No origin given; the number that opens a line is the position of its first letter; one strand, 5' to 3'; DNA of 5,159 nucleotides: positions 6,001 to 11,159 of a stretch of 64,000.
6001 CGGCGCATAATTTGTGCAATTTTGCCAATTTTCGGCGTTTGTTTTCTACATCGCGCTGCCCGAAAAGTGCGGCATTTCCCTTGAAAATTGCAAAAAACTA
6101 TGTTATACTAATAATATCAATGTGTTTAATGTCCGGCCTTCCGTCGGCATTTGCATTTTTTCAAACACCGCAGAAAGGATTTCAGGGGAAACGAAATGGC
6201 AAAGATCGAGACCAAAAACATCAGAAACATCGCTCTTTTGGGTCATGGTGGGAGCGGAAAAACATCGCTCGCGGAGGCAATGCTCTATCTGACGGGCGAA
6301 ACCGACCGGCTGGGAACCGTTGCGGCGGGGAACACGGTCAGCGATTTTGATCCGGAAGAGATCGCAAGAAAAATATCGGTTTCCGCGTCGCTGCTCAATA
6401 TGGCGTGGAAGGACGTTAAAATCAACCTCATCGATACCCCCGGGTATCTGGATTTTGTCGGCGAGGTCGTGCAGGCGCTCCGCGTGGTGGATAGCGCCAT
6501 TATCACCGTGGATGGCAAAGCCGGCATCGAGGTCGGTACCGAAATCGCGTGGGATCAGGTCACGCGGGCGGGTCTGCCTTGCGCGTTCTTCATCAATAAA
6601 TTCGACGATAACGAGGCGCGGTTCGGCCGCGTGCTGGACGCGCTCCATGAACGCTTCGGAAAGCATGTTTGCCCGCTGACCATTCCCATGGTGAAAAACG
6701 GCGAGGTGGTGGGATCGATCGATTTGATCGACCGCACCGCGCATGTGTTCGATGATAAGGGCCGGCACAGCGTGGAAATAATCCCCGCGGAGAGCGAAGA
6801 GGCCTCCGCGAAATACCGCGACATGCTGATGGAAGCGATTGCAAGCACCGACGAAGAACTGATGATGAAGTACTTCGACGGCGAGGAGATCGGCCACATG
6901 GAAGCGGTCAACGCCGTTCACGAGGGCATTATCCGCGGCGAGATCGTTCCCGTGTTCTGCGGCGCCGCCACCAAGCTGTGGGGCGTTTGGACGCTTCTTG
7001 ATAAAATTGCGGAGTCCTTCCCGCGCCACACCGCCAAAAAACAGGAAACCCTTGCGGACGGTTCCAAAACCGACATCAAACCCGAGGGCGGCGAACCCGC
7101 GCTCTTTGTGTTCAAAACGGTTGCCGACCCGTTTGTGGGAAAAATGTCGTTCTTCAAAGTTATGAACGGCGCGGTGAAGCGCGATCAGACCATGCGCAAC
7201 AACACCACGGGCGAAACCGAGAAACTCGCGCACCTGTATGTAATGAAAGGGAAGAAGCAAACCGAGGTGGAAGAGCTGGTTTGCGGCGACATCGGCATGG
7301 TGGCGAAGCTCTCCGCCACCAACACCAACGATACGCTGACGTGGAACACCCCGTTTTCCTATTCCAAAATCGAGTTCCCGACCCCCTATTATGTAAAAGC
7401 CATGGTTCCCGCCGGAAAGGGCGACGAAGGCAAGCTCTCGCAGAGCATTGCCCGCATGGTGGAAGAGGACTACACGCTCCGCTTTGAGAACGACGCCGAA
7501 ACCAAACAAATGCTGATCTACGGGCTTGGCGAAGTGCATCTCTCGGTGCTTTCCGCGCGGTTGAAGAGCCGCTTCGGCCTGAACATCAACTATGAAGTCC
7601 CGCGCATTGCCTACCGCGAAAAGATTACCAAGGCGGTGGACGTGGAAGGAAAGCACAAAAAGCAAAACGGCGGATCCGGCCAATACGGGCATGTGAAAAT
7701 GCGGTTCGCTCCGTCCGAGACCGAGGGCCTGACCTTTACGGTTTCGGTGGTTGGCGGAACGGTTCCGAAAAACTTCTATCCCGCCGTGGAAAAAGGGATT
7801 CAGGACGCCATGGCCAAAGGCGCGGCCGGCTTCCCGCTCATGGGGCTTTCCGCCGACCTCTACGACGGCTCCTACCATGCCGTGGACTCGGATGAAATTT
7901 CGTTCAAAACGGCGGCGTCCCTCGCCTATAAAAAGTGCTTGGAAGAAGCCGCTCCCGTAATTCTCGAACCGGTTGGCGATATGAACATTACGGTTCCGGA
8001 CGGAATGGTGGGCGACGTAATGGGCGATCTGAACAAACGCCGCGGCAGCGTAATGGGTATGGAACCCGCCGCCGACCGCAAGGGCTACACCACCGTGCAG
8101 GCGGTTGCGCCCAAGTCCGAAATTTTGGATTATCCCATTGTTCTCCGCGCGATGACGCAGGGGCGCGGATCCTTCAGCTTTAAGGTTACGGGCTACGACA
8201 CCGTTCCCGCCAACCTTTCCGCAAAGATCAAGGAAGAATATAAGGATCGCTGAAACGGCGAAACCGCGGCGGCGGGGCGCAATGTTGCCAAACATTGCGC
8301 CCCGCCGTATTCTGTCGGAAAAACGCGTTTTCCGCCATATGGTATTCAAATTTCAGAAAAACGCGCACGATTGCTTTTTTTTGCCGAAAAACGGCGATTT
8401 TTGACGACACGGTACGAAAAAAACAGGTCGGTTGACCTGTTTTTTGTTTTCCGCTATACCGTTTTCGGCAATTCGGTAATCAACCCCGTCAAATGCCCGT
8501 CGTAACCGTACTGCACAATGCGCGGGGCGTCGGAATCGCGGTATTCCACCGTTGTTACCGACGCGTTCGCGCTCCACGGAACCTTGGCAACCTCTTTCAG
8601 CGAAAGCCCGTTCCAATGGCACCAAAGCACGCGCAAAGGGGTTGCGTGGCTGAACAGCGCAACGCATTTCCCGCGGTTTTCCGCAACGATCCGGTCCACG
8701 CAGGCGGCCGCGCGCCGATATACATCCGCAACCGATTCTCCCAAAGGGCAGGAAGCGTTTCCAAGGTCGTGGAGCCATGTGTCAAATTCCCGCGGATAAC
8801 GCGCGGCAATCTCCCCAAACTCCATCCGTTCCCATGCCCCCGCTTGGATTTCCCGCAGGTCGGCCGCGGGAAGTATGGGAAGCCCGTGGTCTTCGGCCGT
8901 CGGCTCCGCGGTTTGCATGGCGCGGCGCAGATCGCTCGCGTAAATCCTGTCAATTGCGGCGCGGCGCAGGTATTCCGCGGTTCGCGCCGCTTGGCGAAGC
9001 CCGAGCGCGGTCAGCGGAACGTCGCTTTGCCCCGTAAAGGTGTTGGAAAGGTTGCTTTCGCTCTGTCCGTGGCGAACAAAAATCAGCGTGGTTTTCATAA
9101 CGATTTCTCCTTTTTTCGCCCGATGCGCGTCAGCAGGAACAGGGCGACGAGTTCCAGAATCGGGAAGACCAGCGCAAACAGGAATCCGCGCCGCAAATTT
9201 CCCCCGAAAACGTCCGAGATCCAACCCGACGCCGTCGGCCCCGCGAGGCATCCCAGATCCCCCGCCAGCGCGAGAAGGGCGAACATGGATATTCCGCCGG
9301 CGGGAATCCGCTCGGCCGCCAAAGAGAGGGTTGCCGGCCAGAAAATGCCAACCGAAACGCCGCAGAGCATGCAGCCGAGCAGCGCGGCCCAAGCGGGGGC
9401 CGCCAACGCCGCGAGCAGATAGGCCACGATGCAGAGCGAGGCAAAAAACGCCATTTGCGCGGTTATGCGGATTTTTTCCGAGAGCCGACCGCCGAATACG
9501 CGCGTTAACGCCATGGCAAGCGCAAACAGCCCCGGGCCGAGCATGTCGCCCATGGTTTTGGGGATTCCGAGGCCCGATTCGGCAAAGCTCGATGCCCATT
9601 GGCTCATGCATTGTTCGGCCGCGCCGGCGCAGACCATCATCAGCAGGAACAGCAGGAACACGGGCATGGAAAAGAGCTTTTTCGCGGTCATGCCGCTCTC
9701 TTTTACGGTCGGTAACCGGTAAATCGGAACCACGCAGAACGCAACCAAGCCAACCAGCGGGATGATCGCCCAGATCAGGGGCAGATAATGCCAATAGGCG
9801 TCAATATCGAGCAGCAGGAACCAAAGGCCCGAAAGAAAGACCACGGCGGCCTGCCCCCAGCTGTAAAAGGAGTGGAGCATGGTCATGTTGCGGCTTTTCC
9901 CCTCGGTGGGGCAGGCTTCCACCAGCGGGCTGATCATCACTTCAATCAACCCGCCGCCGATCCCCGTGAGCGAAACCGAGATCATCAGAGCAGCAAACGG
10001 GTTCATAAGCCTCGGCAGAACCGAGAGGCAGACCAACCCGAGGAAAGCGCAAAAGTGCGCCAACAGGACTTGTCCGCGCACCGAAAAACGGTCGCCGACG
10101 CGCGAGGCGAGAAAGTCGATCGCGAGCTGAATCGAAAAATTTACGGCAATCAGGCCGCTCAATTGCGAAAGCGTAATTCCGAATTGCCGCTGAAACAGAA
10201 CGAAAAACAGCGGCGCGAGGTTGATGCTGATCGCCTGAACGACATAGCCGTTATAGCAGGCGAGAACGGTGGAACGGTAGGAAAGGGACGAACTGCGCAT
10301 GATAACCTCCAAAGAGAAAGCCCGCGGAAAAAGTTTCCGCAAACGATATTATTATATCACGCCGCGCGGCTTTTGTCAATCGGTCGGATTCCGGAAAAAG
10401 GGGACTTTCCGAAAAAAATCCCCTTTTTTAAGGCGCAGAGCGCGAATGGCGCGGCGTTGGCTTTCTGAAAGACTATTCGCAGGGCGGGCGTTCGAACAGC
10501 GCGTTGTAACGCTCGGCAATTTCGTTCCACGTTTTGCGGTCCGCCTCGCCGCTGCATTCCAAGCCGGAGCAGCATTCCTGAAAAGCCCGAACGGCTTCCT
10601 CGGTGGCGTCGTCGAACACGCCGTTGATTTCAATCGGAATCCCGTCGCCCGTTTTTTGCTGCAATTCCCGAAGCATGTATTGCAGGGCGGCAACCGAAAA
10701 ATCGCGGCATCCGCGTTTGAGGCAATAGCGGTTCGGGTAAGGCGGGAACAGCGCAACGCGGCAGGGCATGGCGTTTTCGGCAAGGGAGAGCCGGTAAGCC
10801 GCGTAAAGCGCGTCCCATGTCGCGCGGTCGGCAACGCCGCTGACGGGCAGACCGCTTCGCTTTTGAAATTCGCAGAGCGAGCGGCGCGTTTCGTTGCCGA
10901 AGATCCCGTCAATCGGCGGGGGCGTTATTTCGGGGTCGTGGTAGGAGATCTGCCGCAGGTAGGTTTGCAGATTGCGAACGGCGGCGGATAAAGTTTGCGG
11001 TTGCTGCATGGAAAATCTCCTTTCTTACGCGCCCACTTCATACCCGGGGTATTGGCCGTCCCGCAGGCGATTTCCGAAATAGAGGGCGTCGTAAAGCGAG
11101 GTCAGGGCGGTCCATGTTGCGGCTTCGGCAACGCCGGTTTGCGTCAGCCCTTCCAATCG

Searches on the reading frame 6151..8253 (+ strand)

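Call 52: search_protein_families(library=pfam, proteins=[window:6151-8253:+], max_evalue=0.00001)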
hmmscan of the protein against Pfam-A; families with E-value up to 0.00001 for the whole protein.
window:6151-8253:+ (700 aa): 6 families
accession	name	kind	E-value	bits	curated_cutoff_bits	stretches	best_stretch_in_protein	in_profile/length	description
PF00009.33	GTP_EFTU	-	4.1e-41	141.1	26.5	1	22-291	1-187/188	Elongation factor Tu GTP binding domain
PF03764.24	EFG_IV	-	4.8e-35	120.4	24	1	484-600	1-120/121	Elongation factor G, domain IV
PF14492.12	EFG_III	-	2.9e-22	78.9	27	1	409-481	1-73/75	Elongation Factor G, domain III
PF00679.30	EFG_C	-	3.3e-22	78.7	27.9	1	604-690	2-86/89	Elongation factor G C-terminus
PF22042.2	EF-G_D2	-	6.9e-15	55.4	27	1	318-397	4-82/84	Elongation factor G domain 2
PF03144.31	GTP_EFTU_D2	-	2e-08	35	30.3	1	330-397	1-73/73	Elongation factor Tu domain 2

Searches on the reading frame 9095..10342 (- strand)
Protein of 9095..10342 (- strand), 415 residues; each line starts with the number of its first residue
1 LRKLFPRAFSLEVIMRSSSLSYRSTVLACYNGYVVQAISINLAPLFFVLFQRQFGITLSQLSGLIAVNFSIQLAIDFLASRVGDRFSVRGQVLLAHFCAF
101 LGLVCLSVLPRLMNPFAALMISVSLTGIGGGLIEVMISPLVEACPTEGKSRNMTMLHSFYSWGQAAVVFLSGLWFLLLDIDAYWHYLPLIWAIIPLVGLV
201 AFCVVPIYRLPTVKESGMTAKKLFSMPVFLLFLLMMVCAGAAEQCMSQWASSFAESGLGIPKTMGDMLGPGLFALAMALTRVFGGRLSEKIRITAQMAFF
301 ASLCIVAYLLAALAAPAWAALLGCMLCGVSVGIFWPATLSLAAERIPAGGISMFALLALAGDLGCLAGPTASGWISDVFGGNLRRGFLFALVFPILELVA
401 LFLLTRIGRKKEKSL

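Call 52: search_protein_families(library=pfam, proteins=[window:9095-10342:-], max_evalue=0.00001)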
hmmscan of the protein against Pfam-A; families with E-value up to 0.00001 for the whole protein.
window:9095-10342:- (415 aa): 1 family
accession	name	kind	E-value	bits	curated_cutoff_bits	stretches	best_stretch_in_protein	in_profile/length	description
PF07690.21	MFS_1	-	6.6e-28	98.1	33.4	1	32-369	4-347/347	Major Facilitator Superfamily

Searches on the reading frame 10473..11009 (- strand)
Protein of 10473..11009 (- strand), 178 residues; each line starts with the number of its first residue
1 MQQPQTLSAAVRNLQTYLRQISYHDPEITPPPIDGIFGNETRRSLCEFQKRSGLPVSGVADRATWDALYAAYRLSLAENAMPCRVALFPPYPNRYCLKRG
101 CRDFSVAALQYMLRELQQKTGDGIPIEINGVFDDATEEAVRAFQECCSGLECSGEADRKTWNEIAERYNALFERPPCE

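Call 3: search_protein_families(library=pfam, proteins=[window:10473-11009:-], max_evalue=0.1)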
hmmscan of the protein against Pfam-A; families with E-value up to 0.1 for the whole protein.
window:10473-11009:- (178 aa): 1 family
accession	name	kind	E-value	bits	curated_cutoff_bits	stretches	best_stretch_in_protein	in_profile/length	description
PF01471.23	PG_binding_1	-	4.6e-29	100.8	23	2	9-68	3-57/57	Putative peptidoglycan binding domain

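Call 4: search_protein_families(library=ncbifam, proteins=[window:10473-11009:-], max_evalue=0.1)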
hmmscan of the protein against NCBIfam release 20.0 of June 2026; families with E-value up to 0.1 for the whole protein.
window:10473-11009:- (178 aa): 6 families
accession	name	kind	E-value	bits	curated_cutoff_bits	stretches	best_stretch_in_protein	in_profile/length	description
TIGR02869.1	spore_SleB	equivalog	2.4e-14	53.7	236.5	2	10-70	15-70/201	spore cortex-lytic enzyme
NF052335.1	PdgHdaseHSB129560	equivalog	1.9e-10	40.6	500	2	33-70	226-263/330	peptidoglycan hydrolase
NF052336.1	PdgHdaseHSB100310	equivalog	1.1e-09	38.1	500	2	32-68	277-313/316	peptidoglycan hydrolase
NF052377.1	lmo1851_S41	exception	8.8e-08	31.3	725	2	5-79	387-456/468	lmo1851 family serine protease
TIGR03979.1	His_Ser_Rich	equivalog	1.3e-06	28.5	121.65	1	9-68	132-186/190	His-Xaa-Ser repeat protein HxsA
NF004786.0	PRK06132.1-3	equivalog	0.01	14.7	329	0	6-74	218-281/418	hypothetical protein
